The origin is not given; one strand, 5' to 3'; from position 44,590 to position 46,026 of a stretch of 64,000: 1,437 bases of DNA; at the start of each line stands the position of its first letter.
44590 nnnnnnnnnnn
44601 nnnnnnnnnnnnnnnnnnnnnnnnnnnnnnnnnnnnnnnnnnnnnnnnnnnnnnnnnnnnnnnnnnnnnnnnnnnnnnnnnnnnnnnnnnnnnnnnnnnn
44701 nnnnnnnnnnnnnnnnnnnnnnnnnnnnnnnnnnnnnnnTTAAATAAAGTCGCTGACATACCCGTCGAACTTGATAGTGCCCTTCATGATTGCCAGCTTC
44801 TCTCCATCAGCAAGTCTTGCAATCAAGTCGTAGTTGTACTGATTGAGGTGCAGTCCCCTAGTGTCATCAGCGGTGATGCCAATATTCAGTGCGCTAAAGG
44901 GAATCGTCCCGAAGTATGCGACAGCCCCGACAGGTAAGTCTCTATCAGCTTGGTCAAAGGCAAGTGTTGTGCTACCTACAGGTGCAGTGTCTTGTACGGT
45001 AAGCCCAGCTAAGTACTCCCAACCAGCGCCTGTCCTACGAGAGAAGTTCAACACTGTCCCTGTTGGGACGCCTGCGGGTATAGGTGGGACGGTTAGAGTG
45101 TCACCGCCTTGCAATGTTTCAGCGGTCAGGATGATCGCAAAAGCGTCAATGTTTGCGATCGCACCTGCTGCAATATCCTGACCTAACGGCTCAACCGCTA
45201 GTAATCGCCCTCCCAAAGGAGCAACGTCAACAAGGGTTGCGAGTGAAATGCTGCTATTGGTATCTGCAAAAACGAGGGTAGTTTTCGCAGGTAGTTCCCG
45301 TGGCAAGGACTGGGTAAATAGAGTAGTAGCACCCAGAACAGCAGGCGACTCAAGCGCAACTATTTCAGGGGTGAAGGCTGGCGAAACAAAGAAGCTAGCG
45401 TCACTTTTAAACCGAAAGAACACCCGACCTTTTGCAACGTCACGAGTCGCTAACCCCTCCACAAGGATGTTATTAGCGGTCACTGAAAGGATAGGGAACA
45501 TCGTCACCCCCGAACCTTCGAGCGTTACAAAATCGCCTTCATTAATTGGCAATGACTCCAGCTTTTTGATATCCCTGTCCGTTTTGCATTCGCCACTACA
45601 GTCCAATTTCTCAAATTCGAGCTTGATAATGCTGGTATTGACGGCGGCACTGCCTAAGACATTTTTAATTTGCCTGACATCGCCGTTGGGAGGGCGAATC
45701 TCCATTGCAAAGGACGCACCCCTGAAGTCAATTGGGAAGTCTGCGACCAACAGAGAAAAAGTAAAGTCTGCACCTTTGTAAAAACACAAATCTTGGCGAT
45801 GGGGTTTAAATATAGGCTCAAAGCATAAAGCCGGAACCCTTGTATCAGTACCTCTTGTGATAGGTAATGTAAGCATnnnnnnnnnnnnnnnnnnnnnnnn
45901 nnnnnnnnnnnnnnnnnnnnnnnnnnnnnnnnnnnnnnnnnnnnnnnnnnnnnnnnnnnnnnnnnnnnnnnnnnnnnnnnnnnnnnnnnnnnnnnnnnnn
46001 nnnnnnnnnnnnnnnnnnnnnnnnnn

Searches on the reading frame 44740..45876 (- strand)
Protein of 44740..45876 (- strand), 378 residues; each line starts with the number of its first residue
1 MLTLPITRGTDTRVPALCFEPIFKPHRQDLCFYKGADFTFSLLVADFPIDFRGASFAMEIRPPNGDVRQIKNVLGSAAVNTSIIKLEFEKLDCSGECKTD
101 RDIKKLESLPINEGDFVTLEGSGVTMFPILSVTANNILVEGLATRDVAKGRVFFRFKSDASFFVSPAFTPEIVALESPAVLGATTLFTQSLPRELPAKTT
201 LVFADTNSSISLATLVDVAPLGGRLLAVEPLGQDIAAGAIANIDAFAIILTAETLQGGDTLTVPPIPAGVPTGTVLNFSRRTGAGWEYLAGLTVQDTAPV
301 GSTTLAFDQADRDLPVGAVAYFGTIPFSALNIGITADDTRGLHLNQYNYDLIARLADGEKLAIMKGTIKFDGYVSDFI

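Call 13: search_protein_families(library=pfam, proteins=[window:44740-45876:-], max_evalue=0.01)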
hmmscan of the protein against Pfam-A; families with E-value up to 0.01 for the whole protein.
window:44740-45876:- (378 aa): 0 families

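Call 98: search_protein_families(library=phrogs, proteins=[window:44740-45876:-], max_evalue=0.001)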
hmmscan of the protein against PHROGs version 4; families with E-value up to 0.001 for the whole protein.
window:44740-45876:- (378 aa): 1 family
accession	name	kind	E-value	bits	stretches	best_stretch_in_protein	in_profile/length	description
phrog_1084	-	unknown function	1.5e-09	39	0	27-89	7-75/123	unknown function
